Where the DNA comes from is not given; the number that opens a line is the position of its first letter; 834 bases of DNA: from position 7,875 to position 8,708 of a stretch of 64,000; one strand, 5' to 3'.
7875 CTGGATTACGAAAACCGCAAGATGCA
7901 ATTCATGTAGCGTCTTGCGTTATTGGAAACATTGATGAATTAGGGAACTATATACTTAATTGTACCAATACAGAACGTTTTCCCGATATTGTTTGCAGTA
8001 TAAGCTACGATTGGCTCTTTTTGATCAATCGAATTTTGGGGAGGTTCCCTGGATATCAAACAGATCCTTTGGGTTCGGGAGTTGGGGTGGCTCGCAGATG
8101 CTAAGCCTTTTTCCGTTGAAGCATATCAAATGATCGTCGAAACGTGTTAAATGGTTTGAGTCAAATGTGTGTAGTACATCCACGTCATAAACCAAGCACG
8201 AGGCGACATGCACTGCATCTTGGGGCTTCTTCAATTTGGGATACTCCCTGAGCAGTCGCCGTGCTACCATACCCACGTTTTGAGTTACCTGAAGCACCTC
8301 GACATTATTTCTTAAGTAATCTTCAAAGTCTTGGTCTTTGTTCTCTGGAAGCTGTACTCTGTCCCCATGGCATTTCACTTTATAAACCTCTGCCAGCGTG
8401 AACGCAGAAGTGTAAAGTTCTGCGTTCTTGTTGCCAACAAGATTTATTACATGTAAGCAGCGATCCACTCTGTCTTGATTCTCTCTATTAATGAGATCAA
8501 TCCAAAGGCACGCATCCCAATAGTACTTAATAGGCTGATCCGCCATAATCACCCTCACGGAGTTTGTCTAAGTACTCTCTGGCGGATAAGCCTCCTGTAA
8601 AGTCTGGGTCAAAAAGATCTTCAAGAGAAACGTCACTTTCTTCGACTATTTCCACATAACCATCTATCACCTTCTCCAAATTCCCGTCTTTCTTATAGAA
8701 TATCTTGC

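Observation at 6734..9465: Two diverged, convergent copies of an uncharacterised module: a protein of about 280 aa translationally coupled to a PIN-domain nuclease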

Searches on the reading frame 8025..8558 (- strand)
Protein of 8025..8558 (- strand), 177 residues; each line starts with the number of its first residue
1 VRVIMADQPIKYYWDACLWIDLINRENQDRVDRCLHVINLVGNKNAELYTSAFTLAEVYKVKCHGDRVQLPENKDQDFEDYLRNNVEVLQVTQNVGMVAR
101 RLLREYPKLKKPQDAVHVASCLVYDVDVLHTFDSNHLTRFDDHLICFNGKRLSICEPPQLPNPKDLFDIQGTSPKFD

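Call 3: search_protein_families(library=pfam, proteins=[window:8025-8558:-], max_evalue=1)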
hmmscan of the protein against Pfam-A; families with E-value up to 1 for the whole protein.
window:8025-8558:- (177 aa): 3 families
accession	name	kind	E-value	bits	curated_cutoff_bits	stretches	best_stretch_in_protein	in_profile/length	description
PF01850.27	PIN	-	5.3e-12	46.8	23.6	1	12-137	1-114/120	PIN domain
PF13470.12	PIN_3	-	0.03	15.6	27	1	15-133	5-113/115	PIN domain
PF08821.16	CGGC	-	0.13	12.9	27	1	63-123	14-75/106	CGGC domain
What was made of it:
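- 8025..8546 (-): PIN2 (173 aa from ATG 8546; an upstream GTG at 8558 is less likely), intact VapC-type toxin. Pfam PIN, E 5e-12 (call 3).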

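Call 4: search_protein_families(library=padloc, proteins=[window:8025-8558:-], max_evalue=1)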
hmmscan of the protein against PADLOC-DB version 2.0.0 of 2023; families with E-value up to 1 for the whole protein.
window:8025-8558:- (177 aa): 0 families

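Call 5: search_protein_families(library=ncbifam, proteins=[window:8025-8558:-], max_evalue=1)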
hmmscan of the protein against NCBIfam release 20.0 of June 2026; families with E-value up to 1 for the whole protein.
window:8025-8558:- (177 aa): 0 families

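Call 11: search_solved_structures(query=window:8025-8558:-, max_evalue=1, show_alignments=2)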
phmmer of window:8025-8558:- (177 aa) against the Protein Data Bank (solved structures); distinct sequences matched with E-value up to 1: 0.

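Call 17: search_protein_families(library=phrogs, proteins=[window:8025-8558:-], max_evalue=1)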
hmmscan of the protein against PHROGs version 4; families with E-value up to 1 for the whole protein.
window:8025-8558:- (177 aa): 3 families
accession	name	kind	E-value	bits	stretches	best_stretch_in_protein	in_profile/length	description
phrog_17296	-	unknown function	0.024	15.7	1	15-105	30-121/125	-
phrog_10716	-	unknown function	0.27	12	1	91-110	20-37/45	-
phrog_35731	-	unknown function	0.73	11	0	63-85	29-51/55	-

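Call 46: find_homologous_proteins(query=window:8025-8546:-, max_evalue=0.00001)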
Query window:8025-8546:- (173 aa): 87 proteins with E <= 0.00001 among 100 candidates.
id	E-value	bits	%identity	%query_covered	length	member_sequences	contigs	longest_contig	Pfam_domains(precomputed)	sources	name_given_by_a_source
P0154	6.4e-116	402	100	100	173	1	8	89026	PF01850.28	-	-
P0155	5.3e-82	292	81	92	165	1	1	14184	PF01850.28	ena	-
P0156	2.1e-76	274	73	94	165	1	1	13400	PF01850.28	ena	-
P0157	2.8e-50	189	55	91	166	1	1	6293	PF01850.28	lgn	-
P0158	3.3e-48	182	53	98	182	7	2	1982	PF01850.28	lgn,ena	-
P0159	8.0e-48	181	50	94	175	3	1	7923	PF01850.28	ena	-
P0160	6.8e-47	178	53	91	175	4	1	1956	PF01850.28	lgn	-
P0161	1.4e-46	177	52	94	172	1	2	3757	PF01850.28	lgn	-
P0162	2.2e-46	176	51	92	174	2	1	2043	PF01850.28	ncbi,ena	-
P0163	6.0e-46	175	53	87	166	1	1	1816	PF01850.28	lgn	-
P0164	1.4e-45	173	52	96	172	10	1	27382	PF01850.28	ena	-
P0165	1.7e-45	173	52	94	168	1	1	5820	PF01850.28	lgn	-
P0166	2.2e-45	173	52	89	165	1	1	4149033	PF01850.28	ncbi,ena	-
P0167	2.9e-45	172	52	91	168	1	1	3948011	PF01850.28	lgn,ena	-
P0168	3.2e-45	172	51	90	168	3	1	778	PF01850.28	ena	-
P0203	5.5e-39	152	49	92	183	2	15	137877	PF01850.28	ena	-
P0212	1.5e-35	141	49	87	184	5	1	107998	PF01850.28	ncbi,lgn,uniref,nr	ncbi:type II toxin-antitoxin system VapC family toxin [Methylobacterium sp. Leaf85]|uniref:type II t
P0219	7.0e-34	135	44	93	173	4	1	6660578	PF01850.28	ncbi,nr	ncbi:hypothetical protein MesoLj131c_47020 [Mesorhizobium sp. 131-3-5]|nr:hypothetical protein MesoL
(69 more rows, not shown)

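Call 47: find_encoding_contigs(protein=P0212, flank=6000, max_places=3)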
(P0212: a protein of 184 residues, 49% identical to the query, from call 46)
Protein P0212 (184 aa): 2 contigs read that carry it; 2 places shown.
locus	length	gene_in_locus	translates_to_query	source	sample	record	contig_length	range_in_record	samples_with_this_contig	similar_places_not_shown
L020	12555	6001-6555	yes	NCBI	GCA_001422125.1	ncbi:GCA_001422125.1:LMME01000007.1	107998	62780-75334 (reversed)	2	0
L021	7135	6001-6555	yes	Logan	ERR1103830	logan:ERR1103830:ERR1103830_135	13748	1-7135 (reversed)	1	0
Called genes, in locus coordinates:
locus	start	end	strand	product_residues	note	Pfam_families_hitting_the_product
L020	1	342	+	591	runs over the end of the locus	PF02776:TPP_enzyme_N, PF00205:TPP_enzyme_M, PF02775:TPP_enzyme_C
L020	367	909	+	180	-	PF01842:ACT, PF22629:ACT_AHAS_ss, PF13710:ACT_5, PF10369:ALS_ss_C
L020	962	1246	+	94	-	-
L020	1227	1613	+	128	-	PF02452:PemK_toxin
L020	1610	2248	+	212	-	PF02798:GST_N, PF13417:GST_N_3, PF13409:GST_N_2, PF00043:GST_C (weak)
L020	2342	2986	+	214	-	PF00440:TetR_N (weak), PF14246:TetR_C_7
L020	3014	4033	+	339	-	PF00670:AdoHcyase_NAD, PF02826:2-Hacid_dh_C, PF03807:F420_oxidored (faint), PF07991:KARI_N, PF01450:KARI_C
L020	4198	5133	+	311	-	PF12760:Zn_ribbon_IS1595, PF12762:DDE_Tnp_IS1595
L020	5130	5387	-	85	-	-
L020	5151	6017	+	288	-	-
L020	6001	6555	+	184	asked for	PF01850:PIN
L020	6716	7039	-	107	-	-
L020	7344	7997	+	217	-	PF01243:PNPOx_N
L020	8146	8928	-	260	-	PF13489:Methyltransf_23, PF13847:Methyltransf_31, PF08241:Methyltransf_11, PF08242:Methyltransf_12, PF13649:Methyltransf_25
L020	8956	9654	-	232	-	PF00702:Hydrolase, PF13419:HAD_2 (weak)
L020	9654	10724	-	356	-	PF00579:tRNA-synt_1b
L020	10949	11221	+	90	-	PF02604:PhdYeFM_antitox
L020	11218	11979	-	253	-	PF00730:HhH-GPD (weak)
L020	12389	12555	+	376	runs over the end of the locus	PF01571:GCV_T, PF08669:GCV_T_C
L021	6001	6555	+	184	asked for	PF01850:PIN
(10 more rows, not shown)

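Call 48: find_encoding_contigs(protein=P0219, flank=6000, max_places=3)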
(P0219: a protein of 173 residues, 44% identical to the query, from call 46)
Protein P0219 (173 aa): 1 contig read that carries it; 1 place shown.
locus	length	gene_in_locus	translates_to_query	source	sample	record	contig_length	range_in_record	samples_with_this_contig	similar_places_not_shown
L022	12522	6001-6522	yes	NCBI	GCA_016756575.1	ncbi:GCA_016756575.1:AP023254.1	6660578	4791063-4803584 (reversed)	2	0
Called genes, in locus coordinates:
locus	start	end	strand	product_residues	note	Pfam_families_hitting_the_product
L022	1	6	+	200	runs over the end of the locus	-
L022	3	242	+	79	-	-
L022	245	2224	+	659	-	-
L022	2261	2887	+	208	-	-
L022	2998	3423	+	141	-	-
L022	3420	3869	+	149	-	-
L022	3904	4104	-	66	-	-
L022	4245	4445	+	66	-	-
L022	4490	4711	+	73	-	-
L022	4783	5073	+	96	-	-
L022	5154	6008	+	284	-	-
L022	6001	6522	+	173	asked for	PF01850:PIN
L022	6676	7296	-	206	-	-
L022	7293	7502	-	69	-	PF01381:HTH_3, PF13560:HTH_31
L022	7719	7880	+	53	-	-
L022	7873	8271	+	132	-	-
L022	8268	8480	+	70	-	-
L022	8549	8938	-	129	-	PF18602:Rap1a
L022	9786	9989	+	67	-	-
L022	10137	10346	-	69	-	-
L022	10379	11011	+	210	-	PF00719:Pyrophosphatase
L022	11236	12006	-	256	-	PF00106:adh_short, PF08659:KR, PF13561:adh_short_C2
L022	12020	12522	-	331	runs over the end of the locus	PF02653:BPD_transp_2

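Call 49: find_encoding_contigs(protein=P0203, flank=6000, max_places=6)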
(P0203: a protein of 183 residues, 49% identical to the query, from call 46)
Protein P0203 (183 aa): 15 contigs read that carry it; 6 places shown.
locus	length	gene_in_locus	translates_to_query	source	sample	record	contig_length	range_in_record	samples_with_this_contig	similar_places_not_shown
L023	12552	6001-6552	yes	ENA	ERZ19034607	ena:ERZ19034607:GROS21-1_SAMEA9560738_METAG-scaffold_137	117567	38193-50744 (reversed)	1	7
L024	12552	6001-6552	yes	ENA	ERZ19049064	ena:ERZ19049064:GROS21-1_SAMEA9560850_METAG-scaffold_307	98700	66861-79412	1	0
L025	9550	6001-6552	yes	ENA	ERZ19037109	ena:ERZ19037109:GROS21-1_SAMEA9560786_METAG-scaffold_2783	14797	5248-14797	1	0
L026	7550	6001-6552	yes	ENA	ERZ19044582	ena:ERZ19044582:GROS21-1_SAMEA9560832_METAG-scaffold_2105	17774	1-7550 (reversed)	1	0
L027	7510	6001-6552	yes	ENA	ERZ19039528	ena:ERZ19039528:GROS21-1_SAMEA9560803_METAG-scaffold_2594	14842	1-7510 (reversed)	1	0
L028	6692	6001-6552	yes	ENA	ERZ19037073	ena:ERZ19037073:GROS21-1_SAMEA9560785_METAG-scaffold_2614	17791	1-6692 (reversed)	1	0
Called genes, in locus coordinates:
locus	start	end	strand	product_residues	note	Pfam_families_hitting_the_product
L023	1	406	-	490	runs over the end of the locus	PF00875:DNA_photolyase, PF03441:FAD_binding_7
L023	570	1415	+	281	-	PF00793:DAHP_synth_1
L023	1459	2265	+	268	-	PF19576:Acyltransf_2, PF01553:Acyltransferase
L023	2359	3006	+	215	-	-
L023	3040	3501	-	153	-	PF14489:QueF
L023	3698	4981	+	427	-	PF03952:Enolase_N, PF00113:Enolase_C, PF13378:MR_MLE_C (weak)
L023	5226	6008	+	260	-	-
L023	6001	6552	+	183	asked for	PF01850:PIN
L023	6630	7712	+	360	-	PF00724:Oxidored_FMN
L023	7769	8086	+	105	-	PF04977:DivIC (weak)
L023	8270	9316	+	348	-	PF00676:E1_dh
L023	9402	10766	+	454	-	PF00364:Biotin_lipoyl, PF25997:BSH_YhbJ (weak), PF02779:Transket_pyr, PF02780:Transketolase_C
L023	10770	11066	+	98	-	PF16826:DUF5076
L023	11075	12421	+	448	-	PF00364:Biotin_lipoyl, PF25997:BSH_YhbJ (faint), PF02817:E3_binding, PF00198:2-oxoacid_dh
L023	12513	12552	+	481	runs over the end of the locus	PF00890:FAD_binding_2 (weak), PF01134:GIDA (faint), PF07992:Pyr_redox_2, PF12831:FAD_oxidored, PF13450:NAD_binding_8 (faint), PF13738:Pyr_redox_3, PF00070:Pyr_redox, PF02852:Pyr_redox_dim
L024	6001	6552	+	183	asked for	PF01850:PIN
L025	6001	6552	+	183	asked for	PF01850:PIN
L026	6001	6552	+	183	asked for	PF01850:PIN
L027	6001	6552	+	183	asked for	PF01850:PIN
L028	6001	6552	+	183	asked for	PF01850:PIN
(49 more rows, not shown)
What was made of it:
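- Searching from the PIN side gave the partner upstream in 3 of 3 look-ups (calls 47-49). Many loci lie in IS elements or between housekeeping genes such as enolase and OYE (call 49).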

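Call 63: search_protein_families(library=pfam, proteins=[L020:4198-5133:+], max_evalue=0.1)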
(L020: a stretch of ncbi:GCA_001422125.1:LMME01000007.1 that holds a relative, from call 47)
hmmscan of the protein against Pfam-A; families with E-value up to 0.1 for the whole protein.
L020:4198-5133:+ (311 aa): 2 families
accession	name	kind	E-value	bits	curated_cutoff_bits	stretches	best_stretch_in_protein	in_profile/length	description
PF12762.13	DDE_Tnp_IS1595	-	2.2e-32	112.6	27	1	138-277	3-153/153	ISXO2-like transposase domain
PF12760.12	Zn_ribbon_IS1595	-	4.1e-13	49.5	25.4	1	12-60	3-46/46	Transposase zinc-ribbon domain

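Call 68: list_cluster_members(proteins=[L020:5151-6017:+, L022:5154-6008:+, P0005, P0009, P0013, P0016, P0020, P0030, P0067, P0119])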
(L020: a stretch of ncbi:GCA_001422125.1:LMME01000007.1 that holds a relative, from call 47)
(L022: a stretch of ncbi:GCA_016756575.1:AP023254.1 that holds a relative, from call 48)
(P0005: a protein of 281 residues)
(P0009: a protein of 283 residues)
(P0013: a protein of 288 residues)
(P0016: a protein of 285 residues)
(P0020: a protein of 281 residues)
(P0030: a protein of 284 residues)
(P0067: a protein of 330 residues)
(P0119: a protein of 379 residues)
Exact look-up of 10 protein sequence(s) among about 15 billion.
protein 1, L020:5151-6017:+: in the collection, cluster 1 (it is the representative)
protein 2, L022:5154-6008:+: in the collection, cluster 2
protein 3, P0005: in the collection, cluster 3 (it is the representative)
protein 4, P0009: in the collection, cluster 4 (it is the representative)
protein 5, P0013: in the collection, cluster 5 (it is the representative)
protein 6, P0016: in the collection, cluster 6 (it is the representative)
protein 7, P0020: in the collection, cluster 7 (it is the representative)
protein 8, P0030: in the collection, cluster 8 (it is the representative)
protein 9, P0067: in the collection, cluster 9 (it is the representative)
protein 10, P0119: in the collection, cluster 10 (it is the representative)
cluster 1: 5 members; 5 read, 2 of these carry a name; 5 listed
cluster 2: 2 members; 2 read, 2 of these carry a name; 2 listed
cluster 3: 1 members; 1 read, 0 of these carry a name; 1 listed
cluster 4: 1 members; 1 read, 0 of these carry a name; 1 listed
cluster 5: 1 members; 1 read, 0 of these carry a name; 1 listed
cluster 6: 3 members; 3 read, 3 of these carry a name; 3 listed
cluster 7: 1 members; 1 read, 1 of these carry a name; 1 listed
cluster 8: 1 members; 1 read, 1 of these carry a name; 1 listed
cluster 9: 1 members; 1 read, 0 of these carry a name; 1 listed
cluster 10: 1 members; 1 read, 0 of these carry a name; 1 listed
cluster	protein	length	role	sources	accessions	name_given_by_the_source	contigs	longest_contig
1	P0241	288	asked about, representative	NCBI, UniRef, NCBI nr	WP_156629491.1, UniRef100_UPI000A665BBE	hypothetical protein [Methylobacterium sp. Leaf85] | hypothetical protein n=1 Tax=Methylobacterium sp. Leaf85 TaxID=1736241 RepID=UPI000A665BBE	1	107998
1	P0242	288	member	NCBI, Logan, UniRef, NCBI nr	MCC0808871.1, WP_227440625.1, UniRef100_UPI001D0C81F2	hypothetical protein FPV16_22160 [Methylobacterium sp. W2] | hypothetical protein n=1 Tax=Methylobacterium sp. W2 TaxID=2598107 RepID=UPI001D0C81F2 | hypothetical protein [Methylobacterium sp. W2]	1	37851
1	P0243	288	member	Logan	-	-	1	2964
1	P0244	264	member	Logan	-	-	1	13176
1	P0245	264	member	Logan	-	-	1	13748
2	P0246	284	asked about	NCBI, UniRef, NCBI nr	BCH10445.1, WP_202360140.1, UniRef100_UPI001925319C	hypothetical protein MesoLj131c_47030 [Mesorhizobium sp. 131-3-5] | hypothetical protein n=1 Tax=Mesorhizobium sp. 131-3-5 TaxID=2744520 RepID=UPI001925319C | hypothetical protein [Mesorhizobium sp. 131-3-5]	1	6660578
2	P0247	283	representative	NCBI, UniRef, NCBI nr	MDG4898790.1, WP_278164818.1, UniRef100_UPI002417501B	hypothetical protein P9272_35480 [Mesorhizobium sp. WSM4976] | hypothetical protein n=1 Tax=Mesorhizobium sp. WSM4976 TaxID=3038549 RepID=UPI002417501B | hypothetical protein [Mesorhizobium sp. WSM4976]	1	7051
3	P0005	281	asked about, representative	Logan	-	-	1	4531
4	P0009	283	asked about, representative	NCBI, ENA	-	-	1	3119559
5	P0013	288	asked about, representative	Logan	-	-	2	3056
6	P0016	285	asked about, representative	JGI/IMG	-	hypothetical protein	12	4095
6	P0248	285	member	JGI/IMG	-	hypothetical protein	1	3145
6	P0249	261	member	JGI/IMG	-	hypothetical protein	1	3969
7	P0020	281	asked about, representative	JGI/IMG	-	hypothetical protein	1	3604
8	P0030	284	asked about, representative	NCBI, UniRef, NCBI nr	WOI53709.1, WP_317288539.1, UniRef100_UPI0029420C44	hypothetical protein [Parvularcula sp. LCG005] | hypothetical protein n=1 Tax=Parvularcula sp. LCG005 TaxID=3078805 RepID=UPI0029420C44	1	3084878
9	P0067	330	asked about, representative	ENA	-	-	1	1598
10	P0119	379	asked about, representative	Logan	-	-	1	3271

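Call 74: predict_structure(alignment_id=A6)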
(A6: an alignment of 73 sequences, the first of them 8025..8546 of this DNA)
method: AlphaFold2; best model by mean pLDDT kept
length: 173 residues; sequences in the alignment: 73
mean_pLDDT: 90.6   pTM: 0.84
mean pLDDT of the five models: 90.6, 89.6, 89.5, 88.6, 88.2
residues with pLDDT >= 90: 131; 70-90: 26; 50-70: 16; < 50: 0
segments of 3 or more residues with pLDDT < 50: none
pLDDT, mean of each block of 10 residues (from residue 1): 90 93 95 96 96 73 77 92 97 98 94 98 95 92 97 93 70 73
secondary structure, 60 per line:
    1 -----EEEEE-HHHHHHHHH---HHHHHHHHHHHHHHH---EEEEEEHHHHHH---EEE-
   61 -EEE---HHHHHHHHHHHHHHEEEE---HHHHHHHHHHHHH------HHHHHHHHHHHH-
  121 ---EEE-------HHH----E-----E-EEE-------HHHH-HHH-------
elements in order: E6-10 H12-20 H24-38 E42-47 H48-53 E57-59 E62-64 H68-81 E82-85 H89-101 H108-119 E124-126 E149-151 H159-162

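Call 77: fold_search(model_id=the predicted structure, library=pdb)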
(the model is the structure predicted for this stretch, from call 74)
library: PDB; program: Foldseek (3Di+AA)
matches with E <= 10: 1252; with E <= 0.001: 24
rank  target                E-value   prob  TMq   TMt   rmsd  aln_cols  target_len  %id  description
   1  8wmm_G                3.3e-06  1.00  0.61  0.77   3.5       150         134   13  Structure of CbCas9-PcrIIC1 complex bound to 28-bp DNA substrate (20-nt complementary) (released 2024-06-05)
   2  3zvk_A                6.6e-06  1.00  0.58  0.72   3.7       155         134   16  Crystal structure of VapBC2 from Rickettsia felis bound to a DNA fragment from their promoter (released 2011-12-14)
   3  3zvk_B                2.7e-05  1.00  0.56  0.70   3.8       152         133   16  Crystal structure of VapBC2 from Rickettsia felis bound to a DNA fragment from their promoter (released 2011-12-14)
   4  5x3t_B                3.5e-05  1.00  0.61  0.75   3.2       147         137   16  VapBC from Mycobacterium tuberculosis (released 2017-06-07)
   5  5ecw_A                5.4e-05  1.00  0.56  0.71   4.3       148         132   13  Structure of the Shigella flexneri VapC mutant D7A (released 2016-02-17)
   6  6a7v_A                5.8e-05  1.00  0.57  0.70   4.1       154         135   13  Crystal structure of Mycobacterium tuberculosis VapBC11 toxin-antitoxin complex (released 2018-10-10)
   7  5wzf_B                6.5e-05  1.00  0.53  0.67   4.3       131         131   19  Crystal structure of Mycobacterium tuberculosis VapC20 (Rv2549c), Sarcin-Ricin loop cleaving toxin (released 2017-10-25)
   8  5wz4_A                7.9e-05  1.00  0.53  0.68   4.2       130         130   17  Crystal structure of Mycobacterium tuberculosis VapC20 (Rv2549c), Sarcin-Ricin loop cleaving toxin (released 2017-10-25)
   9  6a7v_C                9.0e-05  1.00  0.53  0.64   4.6       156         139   13  Crystal structure of Mycobacterium tuberculosis VapBC11 toxin-antitoxin complex (released 2018-10-10)
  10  6a7v_G                9.6e-05  1.00  0.54  0.64   4.3       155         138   12  Crystal structure of Mycobacterium tuberculosis VapBC11 toxin-antitoxin complex (released 2018-10-10)
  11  5ecd_A                1.1e-04  1.00  0.56  0.71   4.3       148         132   14  Structure of the Shigella flexneri VapC mutant D98N crystal form 1 (released 2016-02-17)
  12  3zvk_C                1.3e-04  1.00  0.53  0.66   3.4       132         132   16  Crystal structure of VapBC2 from Rickettsia felis bound to a DNA fragment from their promoter (released 2011-12-14)
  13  7by2_B                2.2e-04  1.00  0.52  0.72   4.1       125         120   17  Toxin-antitoxin complex from Klebsiella pneumoniae (released 2021-04-28)
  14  6sd6_D                3.0e-04  1.00  0.55  0.69   4.3       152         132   13  Structure of VapBC from Shigella sonnei (released 2020-08-26)
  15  6ifc_A                3.2e-04  1.00  0.57  0.73   4.4       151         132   18  Crystal structure of VapBC from Salmonella typhimurium (released 2020-01-29)
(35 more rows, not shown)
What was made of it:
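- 8025..8546 (-): Its best PDB matches are VapC toxins, target TM 0.64-0.77 (calls 74, 77).
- On VapBC type II toxin-antitoxin: The fold matches VapC structures (call 77).
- Best structural matches are VapC toxins (call 77).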

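Call 79: search_dna_similar(query=P0241, collection=plasmids, mode=protein, max_rows=25, max_evalue=0.00001)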
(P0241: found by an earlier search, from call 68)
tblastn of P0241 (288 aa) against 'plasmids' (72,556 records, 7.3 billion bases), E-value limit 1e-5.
Records with a match: 1; places in all: 1; records where one place covers at least 80% of the query: 1.
Best place of each record, by identity: 60-80% 1.
By first word of the organism name: Methylobacterium 1.
By predicted mobility (MOB-suite, as given by PLSDB): mobilizable 1.
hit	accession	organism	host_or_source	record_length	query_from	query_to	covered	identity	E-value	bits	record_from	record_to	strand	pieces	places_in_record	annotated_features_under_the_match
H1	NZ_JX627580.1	Methylobacterium oryzae CBMB20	-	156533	1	287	100%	76.3%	2e-146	461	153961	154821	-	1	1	hypothetical protein | type II toxin-antitoxin system VapC family toxin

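Call 80: search_dna_similar(query=P0241, collection=phages, mode=protein, max_rows=15, max_evalue=0.001)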
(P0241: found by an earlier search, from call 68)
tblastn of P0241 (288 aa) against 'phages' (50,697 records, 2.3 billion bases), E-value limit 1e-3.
No match.
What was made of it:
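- No homologue was found in 50,697 phage genomes (call 80).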

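Call 81: get_annotated_region(hit=H1, flank=4000)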
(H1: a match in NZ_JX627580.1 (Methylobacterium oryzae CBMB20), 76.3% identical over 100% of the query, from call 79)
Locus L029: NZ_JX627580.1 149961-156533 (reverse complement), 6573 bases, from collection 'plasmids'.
description: Methylobacterium oryzae CBMB20 plasmid pMOC1, complete sequence
organism: Methylobacterium oryzae CBMB20 (NCBI taxid 693986)
taxonomy: Bacteria; Pseudomonadota; Alphaproteobacteria; Hyphomicrobiales; Methylobacteriaceae; Methylobacterium; Methylobacterium oryzae; Methylobacterium oryzae CBMB20
host: -; source: -; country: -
typing (MOB-suite, as given by PLSDB): mobilizable; replicon rep_cluster_525; relaxase MOBF
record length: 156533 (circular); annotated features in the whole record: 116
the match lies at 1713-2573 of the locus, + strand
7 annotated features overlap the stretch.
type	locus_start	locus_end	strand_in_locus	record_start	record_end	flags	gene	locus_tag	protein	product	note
CDS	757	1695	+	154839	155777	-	-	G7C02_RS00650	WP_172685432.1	IS1595 family transposase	-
CDS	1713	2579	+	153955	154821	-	-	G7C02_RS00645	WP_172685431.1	hypothetical protein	-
CDS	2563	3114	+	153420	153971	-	-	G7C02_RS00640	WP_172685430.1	type II toxin-antitoxin system VapC family toxin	-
CDS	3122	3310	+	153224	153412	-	-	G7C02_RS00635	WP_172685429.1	hypothetical protein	-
CDS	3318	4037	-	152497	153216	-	-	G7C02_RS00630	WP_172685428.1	hypothetical protein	-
CDS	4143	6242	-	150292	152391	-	-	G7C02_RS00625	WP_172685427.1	prolyl oligopeptidase family serine peptidase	GO:0006508 - proteolysis [Evidence IEA]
CDS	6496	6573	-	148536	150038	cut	-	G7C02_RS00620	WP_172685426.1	radical SAM protein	-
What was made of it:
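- Closest known: VapBC type II toxin-antitoxin systems. Same: RefSeq already labels the PIN as a VapC family toxin (calls 46, 81).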
